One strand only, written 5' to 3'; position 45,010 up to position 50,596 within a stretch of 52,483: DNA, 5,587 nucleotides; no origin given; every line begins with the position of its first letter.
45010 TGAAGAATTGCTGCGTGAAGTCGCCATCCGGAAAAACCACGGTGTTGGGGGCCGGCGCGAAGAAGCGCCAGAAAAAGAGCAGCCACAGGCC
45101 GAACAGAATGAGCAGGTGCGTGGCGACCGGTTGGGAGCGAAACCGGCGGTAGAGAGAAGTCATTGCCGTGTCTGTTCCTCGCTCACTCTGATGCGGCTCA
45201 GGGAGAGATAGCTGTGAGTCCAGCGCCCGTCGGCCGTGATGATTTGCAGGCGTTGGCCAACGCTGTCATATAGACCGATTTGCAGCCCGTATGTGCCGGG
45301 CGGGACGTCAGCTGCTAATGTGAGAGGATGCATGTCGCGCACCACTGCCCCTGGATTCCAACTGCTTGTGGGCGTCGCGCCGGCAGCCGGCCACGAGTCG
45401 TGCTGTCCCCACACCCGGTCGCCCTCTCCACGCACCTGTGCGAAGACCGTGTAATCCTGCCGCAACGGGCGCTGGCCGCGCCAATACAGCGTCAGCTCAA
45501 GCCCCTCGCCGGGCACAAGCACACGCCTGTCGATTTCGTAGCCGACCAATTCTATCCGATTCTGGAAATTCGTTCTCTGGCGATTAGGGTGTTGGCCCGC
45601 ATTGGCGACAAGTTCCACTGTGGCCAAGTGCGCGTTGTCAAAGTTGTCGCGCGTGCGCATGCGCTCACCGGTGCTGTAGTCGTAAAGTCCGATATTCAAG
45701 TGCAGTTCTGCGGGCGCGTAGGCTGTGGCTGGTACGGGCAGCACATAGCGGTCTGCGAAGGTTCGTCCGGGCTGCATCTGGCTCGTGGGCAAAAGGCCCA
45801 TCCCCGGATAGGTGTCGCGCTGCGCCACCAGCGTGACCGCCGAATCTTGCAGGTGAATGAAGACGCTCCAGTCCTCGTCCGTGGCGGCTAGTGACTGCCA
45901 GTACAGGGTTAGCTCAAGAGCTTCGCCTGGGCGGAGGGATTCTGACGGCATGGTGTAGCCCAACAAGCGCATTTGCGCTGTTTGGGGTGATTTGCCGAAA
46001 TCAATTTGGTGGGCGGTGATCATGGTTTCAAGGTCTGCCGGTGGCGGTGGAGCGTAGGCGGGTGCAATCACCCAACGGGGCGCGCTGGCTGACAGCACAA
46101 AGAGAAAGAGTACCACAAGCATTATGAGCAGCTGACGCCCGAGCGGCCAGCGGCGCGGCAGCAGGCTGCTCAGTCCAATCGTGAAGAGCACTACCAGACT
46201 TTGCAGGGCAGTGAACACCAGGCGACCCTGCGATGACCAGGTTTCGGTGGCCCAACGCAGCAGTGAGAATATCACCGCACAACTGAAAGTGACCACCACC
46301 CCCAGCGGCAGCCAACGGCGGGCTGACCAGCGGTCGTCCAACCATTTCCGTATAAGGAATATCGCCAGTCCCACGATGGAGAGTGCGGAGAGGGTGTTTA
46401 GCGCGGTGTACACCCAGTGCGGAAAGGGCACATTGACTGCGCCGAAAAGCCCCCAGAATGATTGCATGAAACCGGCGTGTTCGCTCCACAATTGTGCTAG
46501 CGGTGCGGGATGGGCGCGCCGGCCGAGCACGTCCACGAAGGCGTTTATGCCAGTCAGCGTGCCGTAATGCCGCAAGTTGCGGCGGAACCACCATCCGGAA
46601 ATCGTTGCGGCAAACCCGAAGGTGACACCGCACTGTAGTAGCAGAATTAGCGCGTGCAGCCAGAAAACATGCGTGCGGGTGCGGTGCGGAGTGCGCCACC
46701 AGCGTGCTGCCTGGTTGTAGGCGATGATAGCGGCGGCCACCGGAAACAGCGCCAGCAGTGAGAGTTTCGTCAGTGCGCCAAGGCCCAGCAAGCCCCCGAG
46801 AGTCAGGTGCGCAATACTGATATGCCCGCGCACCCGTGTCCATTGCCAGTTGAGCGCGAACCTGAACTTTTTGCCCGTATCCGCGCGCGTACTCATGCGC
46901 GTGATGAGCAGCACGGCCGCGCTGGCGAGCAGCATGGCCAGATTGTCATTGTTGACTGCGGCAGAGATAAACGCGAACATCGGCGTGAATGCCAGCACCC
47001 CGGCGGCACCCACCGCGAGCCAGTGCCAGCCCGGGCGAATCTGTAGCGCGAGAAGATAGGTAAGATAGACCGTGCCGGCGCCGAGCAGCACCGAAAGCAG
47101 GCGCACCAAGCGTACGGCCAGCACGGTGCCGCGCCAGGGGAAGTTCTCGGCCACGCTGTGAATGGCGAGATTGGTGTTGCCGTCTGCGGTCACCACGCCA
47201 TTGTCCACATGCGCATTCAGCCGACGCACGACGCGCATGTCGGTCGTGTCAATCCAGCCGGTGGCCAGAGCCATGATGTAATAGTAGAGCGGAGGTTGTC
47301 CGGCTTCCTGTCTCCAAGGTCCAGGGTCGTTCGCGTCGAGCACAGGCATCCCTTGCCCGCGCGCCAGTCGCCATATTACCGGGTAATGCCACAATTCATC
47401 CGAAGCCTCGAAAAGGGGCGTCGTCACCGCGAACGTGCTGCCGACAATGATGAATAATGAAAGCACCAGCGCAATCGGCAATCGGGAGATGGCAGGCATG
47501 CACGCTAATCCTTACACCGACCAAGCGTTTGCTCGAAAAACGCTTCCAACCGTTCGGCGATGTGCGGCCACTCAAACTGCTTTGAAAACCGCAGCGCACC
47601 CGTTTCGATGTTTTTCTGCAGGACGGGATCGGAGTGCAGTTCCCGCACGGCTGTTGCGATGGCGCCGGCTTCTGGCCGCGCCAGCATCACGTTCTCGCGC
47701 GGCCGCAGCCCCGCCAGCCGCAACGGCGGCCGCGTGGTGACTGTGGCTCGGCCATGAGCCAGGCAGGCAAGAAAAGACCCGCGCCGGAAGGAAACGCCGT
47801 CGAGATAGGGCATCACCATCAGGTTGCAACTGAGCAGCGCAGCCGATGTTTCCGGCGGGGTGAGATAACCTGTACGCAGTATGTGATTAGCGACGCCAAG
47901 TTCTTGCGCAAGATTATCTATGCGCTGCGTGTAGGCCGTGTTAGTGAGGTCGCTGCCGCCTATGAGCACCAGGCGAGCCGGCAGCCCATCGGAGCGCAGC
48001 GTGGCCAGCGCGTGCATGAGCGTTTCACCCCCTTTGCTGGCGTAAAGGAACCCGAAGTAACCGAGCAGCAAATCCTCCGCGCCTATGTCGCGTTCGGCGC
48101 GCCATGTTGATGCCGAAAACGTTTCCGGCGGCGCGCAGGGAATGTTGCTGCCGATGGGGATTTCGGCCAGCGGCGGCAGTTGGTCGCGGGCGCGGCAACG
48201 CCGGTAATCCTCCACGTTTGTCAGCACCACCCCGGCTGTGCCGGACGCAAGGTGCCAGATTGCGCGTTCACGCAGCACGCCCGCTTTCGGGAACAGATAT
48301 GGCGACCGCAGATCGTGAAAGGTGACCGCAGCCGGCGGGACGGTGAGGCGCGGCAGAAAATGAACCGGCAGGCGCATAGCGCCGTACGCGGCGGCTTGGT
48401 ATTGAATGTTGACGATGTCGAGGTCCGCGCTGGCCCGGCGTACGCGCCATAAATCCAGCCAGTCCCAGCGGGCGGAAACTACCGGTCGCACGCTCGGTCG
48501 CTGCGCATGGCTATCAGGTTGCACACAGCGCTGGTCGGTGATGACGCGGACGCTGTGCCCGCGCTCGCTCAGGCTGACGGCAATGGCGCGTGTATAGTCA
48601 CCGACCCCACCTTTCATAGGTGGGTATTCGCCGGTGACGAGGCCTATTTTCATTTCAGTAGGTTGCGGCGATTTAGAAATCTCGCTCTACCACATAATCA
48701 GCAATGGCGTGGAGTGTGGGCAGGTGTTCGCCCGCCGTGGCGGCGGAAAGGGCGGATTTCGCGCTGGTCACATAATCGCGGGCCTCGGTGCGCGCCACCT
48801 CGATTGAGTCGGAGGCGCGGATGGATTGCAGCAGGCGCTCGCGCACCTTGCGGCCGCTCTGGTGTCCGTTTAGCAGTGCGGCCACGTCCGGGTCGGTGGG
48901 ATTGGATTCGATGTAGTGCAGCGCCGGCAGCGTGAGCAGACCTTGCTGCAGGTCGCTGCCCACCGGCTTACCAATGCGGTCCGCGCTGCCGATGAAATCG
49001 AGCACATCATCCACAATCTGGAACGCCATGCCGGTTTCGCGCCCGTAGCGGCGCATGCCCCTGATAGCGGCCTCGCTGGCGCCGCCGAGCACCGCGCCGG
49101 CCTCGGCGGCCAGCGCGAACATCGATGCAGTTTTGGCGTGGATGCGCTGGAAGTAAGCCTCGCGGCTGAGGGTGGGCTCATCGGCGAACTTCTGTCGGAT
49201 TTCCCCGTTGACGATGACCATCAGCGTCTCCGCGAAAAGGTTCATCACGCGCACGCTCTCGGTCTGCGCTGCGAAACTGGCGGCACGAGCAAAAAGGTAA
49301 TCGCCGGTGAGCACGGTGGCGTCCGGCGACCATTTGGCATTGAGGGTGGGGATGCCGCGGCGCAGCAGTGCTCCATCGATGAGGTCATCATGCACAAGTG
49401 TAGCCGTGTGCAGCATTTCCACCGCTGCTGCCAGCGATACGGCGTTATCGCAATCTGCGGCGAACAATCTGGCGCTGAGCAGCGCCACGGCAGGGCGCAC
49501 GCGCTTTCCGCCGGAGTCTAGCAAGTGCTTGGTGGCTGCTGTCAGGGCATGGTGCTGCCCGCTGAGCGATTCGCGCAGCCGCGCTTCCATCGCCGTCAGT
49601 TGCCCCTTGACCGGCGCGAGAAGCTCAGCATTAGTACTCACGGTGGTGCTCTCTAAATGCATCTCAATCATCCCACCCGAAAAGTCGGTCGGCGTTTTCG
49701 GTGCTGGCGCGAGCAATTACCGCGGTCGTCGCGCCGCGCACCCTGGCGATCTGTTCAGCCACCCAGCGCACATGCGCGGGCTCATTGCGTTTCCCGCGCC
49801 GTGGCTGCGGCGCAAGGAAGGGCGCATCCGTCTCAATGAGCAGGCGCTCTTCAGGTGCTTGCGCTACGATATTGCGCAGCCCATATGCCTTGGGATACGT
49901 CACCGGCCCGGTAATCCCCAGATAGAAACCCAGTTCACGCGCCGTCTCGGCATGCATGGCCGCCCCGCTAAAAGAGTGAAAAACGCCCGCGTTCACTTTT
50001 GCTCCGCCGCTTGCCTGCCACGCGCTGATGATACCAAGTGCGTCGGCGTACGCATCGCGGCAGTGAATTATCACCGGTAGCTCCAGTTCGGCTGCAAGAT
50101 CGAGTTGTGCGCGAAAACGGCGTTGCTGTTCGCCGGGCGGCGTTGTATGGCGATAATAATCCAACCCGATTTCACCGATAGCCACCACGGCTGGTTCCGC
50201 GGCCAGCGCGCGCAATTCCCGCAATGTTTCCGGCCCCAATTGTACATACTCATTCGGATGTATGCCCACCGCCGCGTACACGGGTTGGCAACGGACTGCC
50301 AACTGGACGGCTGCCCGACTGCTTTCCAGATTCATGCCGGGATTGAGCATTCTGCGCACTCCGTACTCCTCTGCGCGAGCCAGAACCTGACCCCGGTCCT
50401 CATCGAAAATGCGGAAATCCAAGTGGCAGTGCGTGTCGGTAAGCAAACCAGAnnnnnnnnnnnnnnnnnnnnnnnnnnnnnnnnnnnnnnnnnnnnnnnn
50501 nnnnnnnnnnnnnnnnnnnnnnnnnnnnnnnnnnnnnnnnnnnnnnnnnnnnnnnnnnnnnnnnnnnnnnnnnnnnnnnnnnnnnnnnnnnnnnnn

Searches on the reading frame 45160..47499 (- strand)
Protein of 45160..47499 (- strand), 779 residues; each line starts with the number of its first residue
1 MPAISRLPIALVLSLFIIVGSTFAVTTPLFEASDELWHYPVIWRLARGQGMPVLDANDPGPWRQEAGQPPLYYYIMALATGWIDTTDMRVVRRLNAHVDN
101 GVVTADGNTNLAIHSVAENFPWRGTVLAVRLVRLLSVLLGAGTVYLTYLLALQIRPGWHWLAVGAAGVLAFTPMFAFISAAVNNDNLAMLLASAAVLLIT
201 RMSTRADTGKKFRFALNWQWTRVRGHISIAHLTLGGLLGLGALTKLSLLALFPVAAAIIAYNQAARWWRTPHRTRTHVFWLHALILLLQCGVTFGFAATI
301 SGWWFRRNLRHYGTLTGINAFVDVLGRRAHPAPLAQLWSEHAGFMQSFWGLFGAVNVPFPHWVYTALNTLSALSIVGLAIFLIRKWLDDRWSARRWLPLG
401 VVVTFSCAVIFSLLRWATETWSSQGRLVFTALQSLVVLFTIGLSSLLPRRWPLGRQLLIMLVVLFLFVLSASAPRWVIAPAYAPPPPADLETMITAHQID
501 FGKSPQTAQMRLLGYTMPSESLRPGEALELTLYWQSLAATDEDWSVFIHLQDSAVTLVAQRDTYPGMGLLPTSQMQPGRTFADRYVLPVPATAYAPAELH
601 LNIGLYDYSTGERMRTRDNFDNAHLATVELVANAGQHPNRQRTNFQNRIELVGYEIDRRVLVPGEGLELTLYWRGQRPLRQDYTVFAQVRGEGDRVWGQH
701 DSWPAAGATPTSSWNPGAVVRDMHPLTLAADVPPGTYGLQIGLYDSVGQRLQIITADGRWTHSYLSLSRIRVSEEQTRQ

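Call 10: search_protein_families(library=pfam, proteins=[window:45160-47499:-], max_evalue=0.01)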
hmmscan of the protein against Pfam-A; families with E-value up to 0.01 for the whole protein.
window:45160-47499:- (779 aa): 0 families

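Call 32: search_protein_families(library=ncbifam, proteins=[window:45160-47499:-], max_evalue=10)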
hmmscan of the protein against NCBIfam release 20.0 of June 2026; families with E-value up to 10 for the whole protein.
window:45160-47499:- (779 aa): 0 families

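Call 57: search_protein_families(library=pfam, proteins=[window:45160-47499:-], max_evalue=10)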
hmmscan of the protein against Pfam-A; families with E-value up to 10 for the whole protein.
window:45160-47499:- (779 aa): 3 families
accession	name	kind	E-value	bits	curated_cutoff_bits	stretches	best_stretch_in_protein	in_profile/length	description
PF09913.15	DUF2142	-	0.13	11.4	30.1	1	18-51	2-35/395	Predicted membrane protein (DUF2142)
PF13231.12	PMT_2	-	1.1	9.8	26.1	1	132-274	24-144/160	Dolichyl-phosphate-mannose-protein mannosyltransferase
PF05620.16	TMEM208_SND2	-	1.4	9.2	22.9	1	366-428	16-79/167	SRP-independent targeting protein 2/TMEM208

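Call 64: find_encoding_contigs(protein=window:45160-47499:-, flank=2000, max_places=3)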
Protein window:45160-47499:- (779 aa): 12 contigs read that carry it; 3 places shown.
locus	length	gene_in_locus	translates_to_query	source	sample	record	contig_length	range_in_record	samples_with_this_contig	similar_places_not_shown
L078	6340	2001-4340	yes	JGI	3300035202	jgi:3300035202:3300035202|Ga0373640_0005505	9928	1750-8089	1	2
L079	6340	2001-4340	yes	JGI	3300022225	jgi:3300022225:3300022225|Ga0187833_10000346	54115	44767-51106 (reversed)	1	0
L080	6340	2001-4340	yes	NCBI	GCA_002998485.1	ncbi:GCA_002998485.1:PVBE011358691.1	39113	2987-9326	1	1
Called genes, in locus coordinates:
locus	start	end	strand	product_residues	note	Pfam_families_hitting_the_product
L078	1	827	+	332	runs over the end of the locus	PF00348:polyprenyl_synt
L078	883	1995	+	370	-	PF13439:Glyco_transf_4, PF13579:Glyco_trans_4_4, PF00534:Glycos_transf_1, PF13692:Glyco_trans_1_4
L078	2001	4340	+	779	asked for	-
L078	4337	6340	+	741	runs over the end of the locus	-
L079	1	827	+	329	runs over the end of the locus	PF00348:polyprenyl_synt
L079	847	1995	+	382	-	PF13439:Glyco_transf_4, PF13579:Glyco_trans_4_4, PF00534:Glycos_transf_1, PF13692:Glyco_trans_1_4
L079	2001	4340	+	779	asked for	-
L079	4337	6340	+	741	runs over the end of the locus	-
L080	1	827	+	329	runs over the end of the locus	PF00348:polyprenyl_synt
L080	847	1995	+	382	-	PF13439:Glyco_transf_4, PF13579:Glyco_trans_4_4, PF00534:Glycos_transf_1, PF13692:Glyco_trans_1_4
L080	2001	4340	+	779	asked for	-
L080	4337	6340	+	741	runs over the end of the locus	-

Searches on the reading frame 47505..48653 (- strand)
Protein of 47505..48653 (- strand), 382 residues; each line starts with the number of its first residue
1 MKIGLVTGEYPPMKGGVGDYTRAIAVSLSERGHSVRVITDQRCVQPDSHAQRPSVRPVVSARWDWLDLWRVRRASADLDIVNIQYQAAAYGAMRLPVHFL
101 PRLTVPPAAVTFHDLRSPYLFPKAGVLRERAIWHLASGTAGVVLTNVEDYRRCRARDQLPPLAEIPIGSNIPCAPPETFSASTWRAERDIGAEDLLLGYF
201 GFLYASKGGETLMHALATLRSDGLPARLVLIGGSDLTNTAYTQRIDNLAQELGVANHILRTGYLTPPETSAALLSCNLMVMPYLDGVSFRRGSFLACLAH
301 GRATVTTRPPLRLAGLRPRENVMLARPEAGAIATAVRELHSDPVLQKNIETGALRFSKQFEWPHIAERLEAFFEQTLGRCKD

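Call 10: search_protein_families(library=pfam, proteins=[window:47505-48653:-], max_evalue=0.01)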
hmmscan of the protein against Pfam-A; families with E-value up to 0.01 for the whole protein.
window:47505-48653:- (382 aa): 5 families
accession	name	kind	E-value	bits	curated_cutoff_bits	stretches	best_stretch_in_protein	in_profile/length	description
PF13692.12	Glyco_trans_1_4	-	1e-10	42.4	27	1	197-342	4-142/142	Glycosyl transferases group 1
PF13579.12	Glyco_trans_4_4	-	1.2e-08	35.9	29.7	1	15-152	1-140/158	Glycosyl transferase 4-like domain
PF00534.26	Glycos_transf_1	-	2.8e-08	33.9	26.4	1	183-286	4-104/172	Glycosyl transferases group 1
PF13439.12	Glyco_transf_4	-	7.1e-08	33.1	28.5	1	15-135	2-126/170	Glycosyltransferase Family 4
PF08323.17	Glyco_transf_5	-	0.00013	22.2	22.7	1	2-73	1-78/239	Starch synthase catalytic domain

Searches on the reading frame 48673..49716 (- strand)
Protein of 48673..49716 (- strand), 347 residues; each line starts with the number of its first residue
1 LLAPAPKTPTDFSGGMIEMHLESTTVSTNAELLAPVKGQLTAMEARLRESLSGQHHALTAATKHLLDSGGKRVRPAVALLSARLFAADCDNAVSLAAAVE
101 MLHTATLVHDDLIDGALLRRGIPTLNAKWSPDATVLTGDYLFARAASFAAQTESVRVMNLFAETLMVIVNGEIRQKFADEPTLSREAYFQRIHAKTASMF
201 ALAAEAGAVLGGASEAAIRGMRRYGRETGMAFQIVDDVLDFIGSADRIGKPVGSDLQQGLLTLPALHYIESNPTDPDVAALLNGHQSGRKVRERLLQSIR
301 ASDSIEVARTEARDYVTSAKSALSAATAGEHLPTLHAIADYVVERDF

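Call 10: search_protein_families(library=pfam, proteins=[window:48673-49716:-], max_evalue=0.01)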
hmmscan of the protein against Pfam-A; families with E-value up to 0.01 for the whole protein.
window:48673-49716:- (347 aa): 1 family
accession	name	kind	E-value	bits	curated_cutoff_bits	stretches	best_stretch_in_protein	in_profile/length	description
PF00348.22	polyprenyl_synt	-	3.8e-68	229.9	27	1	57-283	3-235/251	Polyprenyl synthetase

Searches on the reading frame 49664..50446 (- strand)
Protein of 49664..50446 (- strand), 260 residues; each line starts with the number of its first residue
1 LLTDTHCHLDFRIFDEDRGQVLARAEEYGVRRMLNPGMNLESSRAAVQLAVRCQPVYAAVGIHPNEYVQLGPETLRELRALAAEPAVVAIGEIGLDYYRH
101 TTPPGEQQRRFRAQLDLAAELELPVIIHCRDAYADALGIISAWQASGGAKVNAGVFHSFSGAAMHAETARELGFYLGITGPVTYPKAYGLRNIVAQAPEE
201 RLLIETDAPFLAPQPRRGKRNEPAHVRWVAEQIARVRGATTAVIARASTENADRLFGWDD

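Call 73: search_protein_families(library=pfam, proteins=[window:49664-50446:-], max_evalue=0.001)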
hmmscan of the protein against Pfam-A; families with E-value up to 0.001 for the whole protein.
window:49664-50446:- (260 aa): 1 family
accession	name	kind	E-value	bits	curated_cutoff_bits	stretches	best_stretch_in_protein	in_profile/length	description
PF01026.27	TatD_DNase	-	1.9e-78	263.8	27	1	3-257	1-253/253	TatD related DNase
